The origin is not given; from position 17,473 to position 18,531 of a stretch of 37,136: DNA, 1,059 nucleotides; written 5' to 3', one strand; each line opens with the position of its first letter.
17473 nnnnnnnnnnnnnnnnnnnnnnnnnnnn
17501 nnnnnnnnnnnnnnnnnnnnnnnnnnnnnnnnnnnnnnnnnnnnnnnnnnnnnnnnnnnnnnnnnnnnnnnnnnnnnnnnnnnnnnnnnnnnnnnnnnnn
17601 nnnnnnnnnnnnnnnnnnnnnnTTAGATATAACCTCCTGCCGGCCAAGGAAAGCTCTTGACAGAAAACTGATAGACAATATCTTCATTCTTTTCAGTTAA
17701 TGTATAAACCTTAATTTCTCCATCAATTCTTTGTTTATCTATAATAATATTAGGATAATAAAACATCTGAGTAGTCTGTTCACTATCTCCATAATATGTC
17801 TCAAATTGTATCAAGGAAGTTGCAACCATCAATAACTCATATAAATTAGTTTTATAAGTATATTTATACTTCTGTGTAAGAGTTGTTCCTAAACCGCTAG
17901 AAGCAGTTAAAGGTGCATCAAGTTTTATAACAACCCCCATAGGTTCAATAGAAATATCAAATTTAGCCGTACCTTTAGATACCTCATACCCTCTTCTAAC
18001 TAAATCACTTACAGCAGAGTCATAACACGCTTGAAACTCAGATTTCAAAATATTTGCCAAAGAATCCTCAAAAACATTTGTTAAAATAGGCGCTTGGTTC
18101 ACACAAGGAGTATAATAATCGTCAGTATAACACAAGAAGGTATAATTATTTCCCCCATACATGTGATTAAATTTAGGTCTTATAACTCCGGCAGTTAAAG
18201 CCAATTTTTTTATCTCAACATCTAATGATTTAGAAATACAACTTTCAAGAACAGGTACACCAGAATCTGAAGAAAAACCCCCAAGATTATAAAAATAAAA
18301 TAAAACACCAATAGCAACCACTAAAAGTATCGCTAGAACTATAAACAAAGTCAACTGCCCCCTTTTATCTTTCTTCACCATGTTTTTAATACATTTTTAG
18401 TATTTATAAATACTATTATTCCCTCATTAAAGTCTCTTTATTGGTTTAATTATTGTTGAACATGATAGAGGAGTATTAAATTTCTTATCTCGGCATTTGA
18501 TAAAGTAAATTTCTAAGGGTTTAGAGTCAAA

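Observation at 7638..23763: Repeated two-gene cassette: a class-III-signal-peptide adaptor gene translationally coupled to a giant secreted protein gene, Cys-rich in cassettes 1-2 (three copies here, a fourth at 30158-37136)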

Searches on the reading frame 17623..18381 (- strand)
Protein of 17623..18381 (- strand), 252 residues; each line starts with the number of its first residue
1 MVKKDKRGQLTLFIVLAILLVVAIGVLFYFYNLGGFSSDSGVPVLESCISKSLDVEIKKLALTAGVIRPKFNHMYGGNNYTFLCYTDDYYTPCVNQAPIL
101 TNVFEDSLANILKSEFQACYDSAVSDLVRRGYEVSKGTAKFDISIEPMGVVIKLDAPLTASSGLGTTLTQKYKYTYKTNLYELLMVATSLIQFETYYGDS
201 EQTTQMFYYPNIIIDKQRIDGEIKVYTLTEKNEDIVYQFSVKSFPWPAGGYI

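Call 6: search_protein_families(library=pfam, max_evalue=0.1, proteins=[window:17623-18381:-])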
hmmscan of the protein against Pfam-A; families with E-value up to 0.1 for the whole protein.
window:17623-18381:- (252 aa): 1 family
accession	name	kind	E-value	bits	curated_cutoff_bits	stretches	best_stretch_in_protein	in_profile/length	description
PF10053.14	DUF2290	-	0.039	13.8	25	1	169-237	41-111/204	Uncharacterized conserved protein (DUF2290)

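Call 11: find_homologous_proteins(query=window:17623-18381:-, max_evalue=0.001)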
Query window:17623-18381:- (252 aa): 23 proteins with E <= 0.001 among 1586 candidates.
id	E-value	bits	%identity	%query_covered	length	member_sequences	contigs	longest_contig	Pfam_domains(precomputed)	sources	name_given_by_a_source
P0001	5.8e-156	535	94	100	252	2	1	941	-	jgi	jgi:hypothetical protein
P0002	4.6e-113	395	68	100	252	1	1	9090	-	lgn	-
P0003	5.0e-113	395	69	100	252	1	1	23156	-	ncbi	-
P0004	3.0e-112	392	69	100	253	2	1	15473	-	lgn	-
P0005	2.3e-108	379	69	99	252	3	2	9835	-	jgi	jgi:hypothetical protein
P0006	1.2e-103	364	65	100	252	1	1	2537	-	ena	-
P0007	3.5e-98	346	63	98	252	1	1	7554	-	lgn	-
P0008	3.4e-97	343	61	99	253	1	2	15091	-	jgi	jgi:hypothetical protein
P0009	9.5e-95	335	61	98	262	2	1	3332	-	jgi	jgi:hypothetical protein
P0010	2.6e-94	333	59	100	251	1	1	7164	-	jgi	jgi:hypothetical protein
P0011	3.8e-91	323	56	100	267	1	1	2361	-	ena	-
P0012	1.9e-90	321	57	99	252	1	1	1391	-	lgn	-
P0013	6.8e-90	319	57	99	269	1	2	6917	-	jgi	jgi:hypothetical protein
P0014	2.6e-84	301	55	97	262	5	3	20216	-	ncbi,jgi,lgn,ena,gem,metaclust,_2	metaclust:\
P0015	8.4e-79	282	51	98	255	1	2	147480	-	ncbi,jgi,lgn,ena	-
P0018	9.3e-72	259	49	98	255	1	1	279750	-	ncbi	ncbi:MAG: hypothetical protein QXX68_01130 [Candidatus Pacearchaeota archaeon]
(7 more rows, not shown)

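Call 12: find_encoding_contigs(protein=P0018, flank=10000, max_places=2)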
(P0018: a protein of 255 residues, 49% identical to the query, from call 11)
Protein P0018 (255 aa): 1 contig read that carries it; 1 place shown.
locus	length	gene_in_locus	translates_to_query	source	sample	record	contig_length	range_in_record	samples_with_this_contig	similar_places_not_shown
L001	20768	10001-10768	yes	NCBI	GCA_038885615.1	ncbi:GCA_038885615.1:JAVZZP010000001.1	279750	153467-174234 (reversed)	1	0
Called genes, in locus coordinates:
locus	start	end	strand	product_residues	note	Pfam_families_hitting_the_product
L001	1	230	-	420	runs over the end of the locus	-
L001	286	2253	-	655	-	-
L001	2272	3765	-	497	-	PF01896:DNA_primase_S (weak)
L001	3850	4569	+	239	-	PF00705:PCNA_N, PF02747:PCNA_C (weak)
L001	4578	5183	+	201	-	PF02457:DAC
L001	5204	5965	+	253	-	-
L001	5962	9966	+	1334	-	-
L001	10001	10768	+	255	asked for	-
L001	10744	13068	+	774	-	-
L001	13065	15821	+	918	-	PF14623:Vint (weak)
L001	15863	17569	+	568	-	-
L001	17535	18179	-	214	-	PF00730:HhH-GPD, PF00633:HHH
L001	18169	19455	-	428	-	PF02403:Seryl_tRNA_N, PF00587:tRNA-synt_2b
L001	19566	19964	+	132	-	-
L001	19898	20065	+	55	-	-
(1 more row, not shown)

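Call 13: find_encoding_contigs(protein=P0015, flank=10000, max_places=2)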
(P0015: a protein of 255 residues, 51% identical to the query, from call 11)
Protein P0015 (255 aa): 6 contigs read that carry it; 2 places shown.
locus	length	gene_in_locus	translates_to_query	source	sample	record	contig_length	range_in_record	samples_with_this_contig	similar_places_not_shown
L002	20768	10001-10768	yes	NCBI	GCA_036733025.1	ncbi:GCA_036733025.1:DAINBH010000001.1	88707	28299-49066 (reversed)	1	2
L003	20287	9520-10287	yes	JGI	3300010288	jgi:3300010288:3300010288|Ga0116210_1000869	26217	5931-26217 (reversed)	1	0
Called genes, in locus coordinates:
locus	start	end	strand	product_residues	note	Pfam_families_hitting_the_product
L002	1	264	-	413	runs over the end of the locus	-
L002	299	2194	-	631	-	-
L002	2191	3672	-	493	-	PF01896:DNA_primase_S (faint)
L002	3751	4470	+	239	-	PF00705:PCNA_N, PF02747:PCNA_C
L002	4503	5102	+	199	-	PF02457:DAC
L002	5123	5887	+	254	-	-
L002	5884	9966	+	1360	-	-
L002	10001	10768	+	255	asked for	-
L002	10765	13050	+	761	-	-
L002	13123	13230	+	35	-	-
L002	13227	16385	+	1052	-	-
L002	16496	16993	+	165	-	-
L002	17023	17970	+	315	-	-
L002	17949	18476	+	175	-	-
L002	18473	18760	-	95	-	-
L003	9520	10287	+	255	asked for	-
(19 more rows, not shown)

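Call 27: predict_structure(alignment_id=A1)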
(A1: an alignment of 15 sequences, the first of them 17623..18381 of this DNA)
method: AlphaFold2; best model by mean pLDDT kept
length: 252 residues; sequences in the alignment: 15
mean_pLDDT: 83.6   pTM: 0.71
mean pLDDT of the five models: 83.6, 83.1, 83.0, 82.6, 81.4
residues with pLDDT >= 90: 106; 70-90: 107; 50-70: 27; < 50: 12
segments of 3 or more residues with pLDDT < 50: 1-3, 33-41
pLDDT, mean of each block of 10 residues (from residue 1): 57 88 84 43 63 89 91 90 91 90 94 85 85 82 92 83 68 87 95 90 89 92 93 95 80 50
secondary structure, 60 per line:
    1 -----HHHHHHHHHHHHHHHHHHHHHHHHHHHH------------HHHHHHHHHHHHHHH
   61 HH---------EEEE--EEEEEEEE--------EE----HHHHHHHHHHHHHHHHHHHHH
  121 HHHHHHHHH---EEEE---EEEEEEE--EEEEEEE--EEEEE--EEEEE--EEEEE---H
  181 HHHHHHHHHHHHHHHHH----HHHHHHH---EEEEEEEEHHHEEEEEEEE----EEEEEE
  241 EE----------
elements in order: H6-33 H46-62 E72-75 E78-85 H100-129 E133-136 E140-146 E149-155 E158-162 E165-169 E172-176 H180-197 H202-208 E212-219 E223-230 E235-242

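Call 29: search_protein_representatives(alignment_id=A1)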
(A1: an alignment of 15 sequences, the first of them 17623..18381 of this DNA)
Query: 15 sequences, 253 profile positions. Proteins with E-value up to 0.001 (for the whole library): 7214; up to 1e-10: 3118; up to 1e-30: 501. The best 150 are listed.
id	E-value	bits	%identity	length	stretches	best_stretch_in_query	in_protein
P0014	6.2e-110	382.8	-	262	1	3-252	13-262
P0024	1.2e-86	306.5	-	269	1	2-249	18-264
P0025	5.1e-81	288.1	-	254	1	3-249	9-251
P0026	1.1e-79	283.7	-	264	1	3-249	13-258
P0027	7.7e-78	277.6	-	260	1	4-249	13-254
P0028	3.5e-76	272.2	-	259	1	3-250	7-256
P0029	9.9e-76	270.7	-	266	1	4-249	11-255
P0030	2.4e-75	269.5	-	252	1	3-249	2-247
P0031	2.5e-74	266.2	-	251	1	4-249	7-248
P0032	3.2e-72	259.2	-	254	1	2-249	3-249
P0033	6.7e-72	258.2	-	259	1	3-249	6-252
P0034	3.2e-71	256.0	-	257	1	3-249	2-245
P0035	4.3e-71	255.6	-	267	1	5-249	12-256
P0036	8.6e-71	254.6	-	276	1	1-249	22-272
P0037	2.4e-70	253.1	-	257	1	4-249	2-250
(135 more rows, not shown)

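Call 30: fold_search(model_id=the predicted structure, library=pdb)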
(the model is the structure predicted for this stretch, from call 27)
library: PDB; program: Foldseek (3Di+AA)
matches with E <= 10: 1432; with E <= 0.001: 0
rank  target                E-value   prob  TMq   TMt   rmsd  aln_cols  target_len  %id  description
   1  7r5v_P                1.7e-02  0.20  0.13  0.14  20.0       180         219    8  Structure of the human CCAN CENP-A alpha-satellite complex (released 2022-04-27)
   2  7ui9_n                1.7e-02  0.15  0.11  0.05  22.3       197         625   12  Core Mediator-PICearly (Copy A) (released 2023-02-15)
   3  8rkd_B                1.9e-02  0.16  0.11  0.07  19.2       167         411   10  TadA/CpaF with AMPPNP (released 2024-08-14)
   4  4r40_A                3.8e-02  0.35  0.13  0.09  16.4       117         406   10  Crystal Structure of TolB/Pal complex from Yersinia pestis. (released 2014-09-03)
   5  6rzq_A                4.2e-02  0.13  0.14  0.11  16.6       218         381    6  Plasmodium falciparum Hsp70-x chaperone nucleotide binding domain - ANP-PnP bound state (released 2019-10-02)
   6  7uio_An               4.2e-02  0.12  0.11  0.04  22.3       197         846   12  Mediator-PIC Early (Composite Model) (released 2023-03-01)
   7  3kny                  4.5e-02  0.12  0.11  0.13  19.1       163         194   11  Crystal structure of a two domain protein with unknown function (bt_3535) from bacteroides thetaiotaomicron vpi-5482 at  (released 2009-12-01)
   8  4pwz_B                5.0e-02  0.33  0.13  0.08  16.2       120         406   12  Crystal structure of TolB protein from Yersinia pestis CO92 (released 2014-04-02)
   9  7oha_M                5.0e-02  0.30  0.12  0.24  17.1       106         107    9  nucleosome with TBP and TFIIA bound at SHL +2 (released 2021-07-28)
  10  3fe1_B                5.6e-02  0.12  0.15  0.11  16.0       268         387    8  Crystal structure of the human 70kDa heat shock protein 6 (Hsp70B') ATPase domain in complex with ADP and inorganic ph (released 2008-12-16)
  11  2w8b_B                6.0e-02  0.21  0.12  0.09  16.1       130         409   17  Crystal structure of processed TolB in complex with Pal (released 2009-02-17)
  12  5hmq_D                6.0e-02  0.11  0.13  0.06  17.9       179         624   10  xylose isomerase-like TIM barrel/4-hydroxyphenylpyruvate dioxygenase fusion protein (released 2016-10-19)
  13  5bsz                  7.5e-02  0.15  0.10  0.10  21.4       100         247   15  X-ray structure of the sugar N-methyltransferase KedS8 from Streptoalloteichus sp ATCC 53650 (released 2015-07-29)
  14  5hmq_A                7.5e-02  0.10  0.13  0.06  17.9       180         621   12  xylose isomerase-like TIM barrel/4-hydroxyphenylpyruvate dioxygenase fusion protein (released 2016-10-19)
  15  3fe1_A                8.0e-02  0.11  0.15  0.11  15.8       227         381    9  Crystal structure of the human 70kDa heat shock protein 6 (Hsp70B') ATPase domain in complex with ADP and inorganic ph (released 2008-12-16)
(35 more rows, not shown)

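Call 37: find_related_loci(query=A1, collection=genome_contigs, flank=8000)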
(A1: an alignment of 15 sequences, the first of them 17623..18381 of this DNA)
Query A1 (252 aa) in genome_contigs; peptide patterns used: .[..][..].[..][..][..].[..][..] (x = any residue, [..] = any of these).
597 stretches matched a pattern (row limit reached: there are more); 275 encode a relative of the query (tblastn E <= 1e-3); the best 80 are kept; 79 distinct loci.
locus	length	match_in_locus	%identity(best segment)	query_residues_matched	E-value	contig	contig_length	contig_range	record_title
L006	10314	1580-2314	55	6-250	2e-90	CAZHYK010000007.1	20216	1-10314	MAG TPA_asm: Candidatus Woesearchaeota archaeon isolate binchicken_co173_440 genome assembly, contig: NODE_9017_length_2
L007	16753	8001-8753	51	4-250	4e-82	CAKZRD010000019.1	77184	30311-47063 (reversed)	MAG TPA_asm: uncultured archaeon isolate SRR5214706_bin.42_CONCOCT_v1.1_MAG genome assembly, contig: ERZ1744544.206, who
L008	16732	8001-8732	46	5-249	4e-64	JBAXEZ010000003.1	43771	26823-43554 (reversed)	MAG: archaeon isolate ELA258 MAG258_3, whole genome shotgun sequence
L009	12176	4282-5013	44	5-249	2e-64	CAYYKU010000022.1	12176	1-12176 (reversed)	MAG TPA_asm: Candidatus Woesearchaeota archaeon isolate SRP178699_co1_25 genome assembly, contig: NODE_7041_length_12176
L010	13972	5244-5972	44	6-249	4e-63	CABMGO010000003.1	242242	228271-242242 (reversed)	uncultured archaeon isolate LFW-170_1 genome assembly, contig: LFW1701_3, whole genome shotgun sequence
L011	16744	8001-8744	38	1-249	3e-56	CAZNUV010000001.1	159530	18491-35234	MAG TPA_asm: Candidatus Woesearchaeota archaeon isolate SRP178699_co1_41 genome assembly, contig: NODE_26_length_159530_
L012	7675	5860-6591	37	2-249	8e-54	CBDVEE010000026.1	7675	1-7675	MAG TPA_asm: uncultured archaeon isolate SRR22302353_concoct_106 genome assembly, contig: ERZ25073599.5434, whole genome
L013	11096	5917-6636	41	6-249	1e-52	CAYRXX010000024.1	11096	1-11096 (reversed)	MAG TPA_asm: Candidatus Woesearchaeota archaeon isolate SRP128015_co1_280 genome assembly, contig: NODE_9435_length_1109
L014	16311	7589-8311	35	5-249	4e-52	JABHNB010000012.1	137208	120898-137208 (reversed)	MAG: archaeon isolate SI037S2_bin81 k141_337966, whole genome shotgun sequence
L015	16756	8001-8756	36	1-249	7e-52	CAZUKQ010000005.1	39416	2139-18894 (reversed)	MAG TPA_asm: Candidatus Woesearchaeota archaeon isolate SRP272421_co2_99 genome assembly, contig: NODE_1986_length_39416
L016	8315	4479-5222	35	1-249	3e-50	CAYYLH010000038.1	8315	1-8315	MAG TPA_asm: Candidatus Woesearchaeota archaeon isolate SRP252850_co1_223 genome assembly, contig: NODE_16408_length_831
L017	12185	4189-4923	34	1-249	7e-50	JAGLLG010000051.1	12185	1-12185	MAG: Candidatus Pacearchaeota archaeon isolate RS_5_10 ROV157_5.bin.10.fa_51, whole genome shotgun sequence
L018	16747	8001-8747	37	3-249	1e-48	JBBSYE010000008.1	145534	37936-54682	MAG: Nanoarchaeota archaeon isolate H41-bin053_1 H41_bin053_1_000000000008, whole genome shotgun sequence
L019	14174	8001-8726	36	5-249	1e-48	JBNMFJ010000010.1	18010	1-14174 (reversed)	MAG: Patescibacteria group bacterium isolate 3300053785_114 Ga0535658_0007418, whole genome shotgun sequence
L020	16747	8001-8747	34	5-249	2e-48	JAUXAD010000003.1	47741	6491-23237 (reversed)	MAG: archaeon isolate CSMAG_2753 CSMAG_2753_k141_289449_length_47741_cov_15.0552, whole genome shotgun sequence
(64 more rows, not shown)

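Call 44: search_protein_families(library=ncbifam, max_evalue=0.1, proteins=[window:17623-18381:-])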
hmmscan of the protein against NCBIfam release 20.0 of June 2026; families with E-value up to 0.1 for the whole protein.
window:17623-18381:- (252 aa): 0 families

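Call 53: search_protein_families(library=pfam, alignment_id=A1, max_evalue=1)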
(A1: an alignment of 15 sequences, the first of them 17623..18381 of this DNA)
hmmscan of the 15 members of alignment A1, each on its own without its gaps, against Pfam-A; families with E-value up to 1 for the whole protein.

A. member 1, window:17623-18381:- (252 aa): 1 family
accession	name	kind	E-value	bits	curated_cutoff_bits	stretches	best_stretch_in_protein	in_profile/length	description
PF10053.14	DUF2290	-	0.039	13.8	25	1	169-237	41-111/204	Uncharacterized conserved protein (DUF2290)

B. families by the number of members that match (of 15 scanned): 11 families
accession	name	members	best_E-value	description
PF17280.7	DUF5345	3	0.062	Family of unknown function (DUF5345)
PF25630.1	Phycodna_minor_capsid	2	0.017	Phycodnaviridae minor capsid protein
PF10053.14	DUF2290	2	0.033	Uncharacterized conserved protein (DUF2290)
PF19297.4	QcrA_N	1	0.035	QcrA subunit N-terminal region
PF09940.16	DUF2172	1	0.048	Domain of unknown function (DUF2172)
PF23958.1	DUF7287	1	0.068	Family of unknown function (DUF7287)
PF19300.4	BPD_transp_1_N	1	0.13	Binding-prot-dependent transport system membrane comp, N-term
PF13537.11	GATase_7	1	0.15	Glutamine amidotransferase domain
PF05535.17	Chromadorea_ALT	1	0.21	Chromadorea ALT protein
PF05814.16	Ac76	1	0.22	Orf76 (Ac76)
PF03597.20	FixS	1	0.82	Cytochrome oxidase maturation protein cbb3-type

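Call 78: search_solved_structures(query=A1, max_evalue=1)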
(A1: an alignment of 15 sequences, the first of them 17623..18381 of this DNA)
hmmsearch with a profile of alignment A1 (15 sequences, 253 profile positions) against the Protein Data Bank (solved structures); distinct sequences matched with E-value up to 1: 3.
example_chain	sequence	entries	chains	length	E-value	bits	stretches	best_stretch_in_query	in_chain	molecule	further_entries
8ga8_G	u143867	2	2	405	0.34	13.4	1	28-146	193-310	Transcriptional regulatory protein DEP1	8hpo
9v2v_E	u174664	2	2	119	0.4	13.2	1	28-111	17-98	Transcriptional regulatory protein DEP1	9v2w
5y6a_A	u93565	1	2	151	0.66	12.4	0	69-131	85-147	chain A and B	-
